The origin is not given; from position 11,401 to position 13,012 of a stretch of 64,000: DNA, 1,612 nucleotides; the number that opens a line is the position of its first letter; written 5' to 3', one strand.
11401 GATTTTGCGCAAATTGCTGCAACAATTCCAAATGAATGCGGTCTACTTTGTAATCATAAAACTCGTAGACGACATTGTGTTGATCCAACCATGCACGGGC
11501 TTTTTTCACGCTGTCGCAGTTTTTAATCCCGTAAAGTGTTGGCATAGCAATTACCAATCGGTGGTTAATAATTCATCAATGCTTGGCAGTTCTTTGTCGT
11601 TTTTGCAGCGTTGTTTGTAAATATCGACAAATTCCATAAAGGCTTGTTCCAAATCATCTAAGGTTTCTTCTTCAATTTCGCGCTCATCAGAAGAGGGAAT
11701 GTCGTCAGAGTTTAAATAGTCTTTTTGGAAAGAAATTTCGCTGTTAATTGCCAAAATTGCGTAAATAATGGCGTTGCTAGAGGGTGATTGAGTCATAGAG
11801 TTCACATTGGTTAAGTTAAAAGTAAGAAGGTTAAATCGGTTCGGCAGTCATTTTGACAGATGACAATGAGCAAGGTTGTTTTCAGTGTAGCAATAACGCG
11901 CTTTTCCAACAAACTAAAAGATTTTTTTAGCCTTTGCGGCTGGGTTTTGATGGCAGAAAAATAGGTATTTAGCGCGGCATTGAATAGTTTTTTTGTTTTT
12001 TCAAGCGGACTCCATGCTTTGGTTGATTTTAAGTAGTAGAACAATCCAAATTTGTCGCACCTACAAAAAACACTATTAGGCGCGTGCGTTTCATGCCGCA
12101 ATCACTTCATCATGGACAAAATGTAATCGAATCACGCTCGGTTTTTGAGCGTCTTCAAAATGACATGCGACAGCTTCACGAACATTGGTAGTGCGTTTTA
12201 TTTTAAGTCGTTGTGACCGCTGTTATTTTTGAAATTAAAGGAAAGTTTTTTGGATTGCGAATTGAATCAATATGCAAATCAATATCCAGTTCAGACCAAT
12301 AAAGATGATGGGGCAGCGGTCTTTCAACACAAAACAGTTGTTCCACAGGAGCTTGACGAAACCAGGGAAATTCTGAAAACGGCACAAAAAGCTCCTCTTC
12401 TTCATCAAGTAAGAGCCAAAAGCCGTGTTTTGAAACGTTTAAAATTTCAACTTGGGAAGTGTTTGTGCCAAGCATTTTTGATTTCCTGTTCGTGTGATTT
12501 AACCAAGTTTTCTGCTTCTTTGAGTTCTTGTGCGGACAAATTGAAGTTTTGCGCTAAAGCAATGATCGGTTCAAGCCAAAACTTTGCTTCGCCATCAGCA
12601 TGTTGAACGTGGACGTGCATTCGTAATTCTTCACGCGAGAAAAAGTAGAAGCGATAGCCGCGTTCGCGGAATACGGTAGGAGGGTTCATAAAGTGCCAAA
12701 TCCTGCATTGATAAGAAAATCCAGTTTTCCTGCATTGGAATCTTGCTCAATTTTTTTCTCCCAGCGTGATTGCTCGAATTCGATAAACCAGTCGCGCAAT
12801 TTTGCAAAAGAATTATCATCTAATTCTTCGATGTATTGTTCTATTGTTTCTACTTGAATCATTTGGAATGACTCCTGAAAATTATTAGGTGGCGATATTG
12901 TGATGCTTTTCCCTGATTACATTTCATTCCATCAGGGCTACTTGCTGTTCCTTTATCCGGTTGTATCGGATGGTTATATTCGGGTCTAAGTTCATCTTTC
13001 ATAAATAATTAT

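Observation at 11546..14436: ~2.9-kb cassette-like insertion splitting a dapC-dapD / arsC-like-dapE locus, with an 80-bp repeat at three of the gene ends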

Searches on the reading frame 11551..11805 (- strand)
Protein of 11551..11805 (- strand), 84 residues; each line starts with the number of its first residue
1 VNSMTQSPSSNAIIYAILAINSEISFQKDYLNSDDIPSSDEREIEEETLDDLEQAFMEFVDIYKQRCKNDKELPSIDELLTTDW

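Call 9: search_protein_families(library=pfam, proteins=[window:11551-11805:-], max_evalue=0.1)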
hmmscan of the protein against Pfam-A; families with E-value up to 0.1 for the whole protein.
window:11551-11805:- (84 aa): 0 families

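Call 12: search_protein_families(library=ncbifam, proteins=[window:11551-11805:-], max_evalue=0.1)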
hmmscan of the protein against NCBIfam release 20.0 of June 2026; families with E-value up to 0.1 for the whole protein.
window:11551-11805:- (84 aa): 1 family
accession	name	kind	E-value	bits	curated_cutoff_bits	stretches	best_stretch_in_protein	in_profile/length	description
NF052667.1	Tsi2_fam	equivalog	0.00019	21.8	70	1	9-79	5-72/73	Tsi2 family anti-toxin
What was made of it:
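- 11551..11805 (-): o84: a conserved acidic 84-aa protein. It is NOT part of the insertion and forms the right border together with arsC-like and dapE. Weak NCBIfam Tsi2_fam match, E 2e-4, below the cut-off (call 12).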

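Call 76: search_protein_families(library=padloc, proteins=[window:11551-11805:-], max_evalue=0.01)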
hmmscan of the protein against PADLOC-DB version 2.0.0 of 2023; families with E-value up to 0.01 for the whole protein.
window:11551-11805:- (84 aa): 0 families

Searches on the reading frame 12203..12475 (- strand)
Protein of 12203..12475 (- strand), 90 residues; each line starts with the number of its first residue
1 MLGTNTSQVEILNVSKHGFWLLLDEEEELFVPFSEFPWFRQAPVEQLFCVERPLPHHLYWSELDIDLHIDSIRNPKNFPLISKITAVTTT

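Call 9: search_protein_families(library=pfam, proteins=[window:12203-12475:-], max_evalue=0.1)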
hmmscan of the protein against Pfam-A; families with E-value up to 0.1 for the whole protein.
window:12203-12475:- (90 aa): 1 family
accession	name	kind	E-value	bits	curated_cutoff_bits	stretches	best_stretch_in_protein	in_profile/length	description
PF10387.14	DUF2442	-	3.8e-13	49.9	23.9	1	10-76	3-70/72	Protein of unknown function (DUF2442)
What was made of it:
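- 12203..12475 (-): DUF2442 protein (DhiA-type antitoxin family). Pfam PF10387, E 4e-13 (call 9).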

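Call 12: search_protein_families(library=ncbifam, proteins=[window:12203-12475:-], max_evalue=0.1)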
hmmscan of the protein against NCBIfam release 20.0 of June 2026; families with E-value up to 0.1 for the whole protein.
window:12203-12475:- (90 aa): 0 families

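Call 76: search_protein_families(library=padloc, proteins=[window:12203-12475:-], max_evalue=0.01)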
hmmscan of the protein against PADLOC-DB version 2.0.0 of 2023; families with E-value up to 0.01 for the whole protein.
window:12203-12475:- (90 aa): 0 families

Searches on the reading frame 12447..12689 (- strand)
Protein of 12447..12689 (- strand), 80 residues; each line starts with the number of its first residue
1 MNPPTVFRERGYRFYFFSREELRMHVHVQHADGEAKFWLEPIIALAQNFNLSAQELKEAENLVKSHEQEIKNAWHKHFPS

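Call 9: search_protein_families(library=pfam, proteins=[window:12447-12689:-], max_evalue=0.1)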
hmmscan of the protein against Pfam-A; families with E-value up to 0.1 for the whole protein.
window:12447-12689:- (80 aa): 1 family
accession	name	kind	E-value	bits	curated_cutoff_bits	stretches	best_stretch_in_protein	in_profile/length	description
PF13711.11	DUF4160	-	3.3e-17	62.9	23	1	11-75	1-65/65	Domain of unknown function (DUF4160)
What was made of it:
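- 12447..12689 (-): DUF4160 protein (DhiT-type toxin family). Pfam PF13711, E 3e-17 (call 9).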

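Call 12: search_protein_families(library=ncbifam, proteins=[window:12447-12689:-], max_evalue=0.1)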
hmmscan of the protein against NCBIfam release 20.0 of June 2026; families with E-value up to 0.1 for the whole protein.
window:12447-12689:- (80 aa): 1 family
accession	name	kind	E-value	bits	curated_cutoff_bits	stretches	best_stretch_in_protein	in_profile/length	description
NF048015.1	toxin_DhiT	equivalog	0.00092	19.8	100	1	13-76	13-75/84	type II toxin-antitoxin system toxin DhiT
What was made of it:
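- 12447..12689 (-): Weak NCBIfam toxin_DhiT match (call 12).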

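Call 76: search_protein_families(library=padloc, proteins=[window:12447-12689:-], max_evalue=0.01)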
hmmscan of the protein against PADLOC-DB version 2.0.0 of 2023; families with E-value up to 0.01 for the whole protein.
window:12447-12689:- (80 aa): 0 families

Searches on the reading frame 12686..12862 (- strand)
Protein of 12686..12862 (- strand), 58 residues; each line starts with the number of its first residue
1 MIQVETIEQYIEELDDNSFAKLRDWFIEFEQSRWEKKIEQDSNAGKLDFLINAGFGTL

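Call 9: search_protein_families(library=pfam, proteins=[window:12686-12862:-], max_evalue=0.1)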
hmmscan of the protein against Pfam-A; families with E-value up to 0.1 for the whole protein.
window:12686-12862:- (58 aa): 3 families
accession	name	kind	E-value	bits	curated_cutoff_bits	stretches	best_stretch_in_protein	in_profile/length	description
PF15275.11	PEHE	-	0.0049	17.8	34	1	8-36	21-49/127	PEHE domain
PF24936.1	DUF7753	-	0.023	15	27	1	14-37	30-53/63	Domain of unknown function (DUF7753)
PF19417.4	RnlA_toxin_N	-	0.058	14.1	24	1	1-53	5-58/82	RNase LS, bacterial toxin N-terminal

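Call 12: search_protein_families(library=ncbifam, proteins=[window:12686-12862:-], max_evalue=0.1)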
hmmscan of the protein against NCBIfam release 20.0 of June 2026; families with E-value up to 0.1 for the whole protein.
window:12686-12862:- (58 aa): 0 families

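Call 76: search_protein_families(library=padloc, proteins=[window:12686-12862:-], max_evalue=0.01)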
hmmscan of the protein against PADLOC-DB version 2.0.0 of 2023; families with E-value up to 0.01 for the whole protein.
window:12686-12862:- (58 aa): 0 families
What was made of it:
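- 12686..12862 (-): o58: a small acidic ORF translationally coupled (ATGA overlap) to the DUF4160 gene. No significant family match (calls 9, 12, 76).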
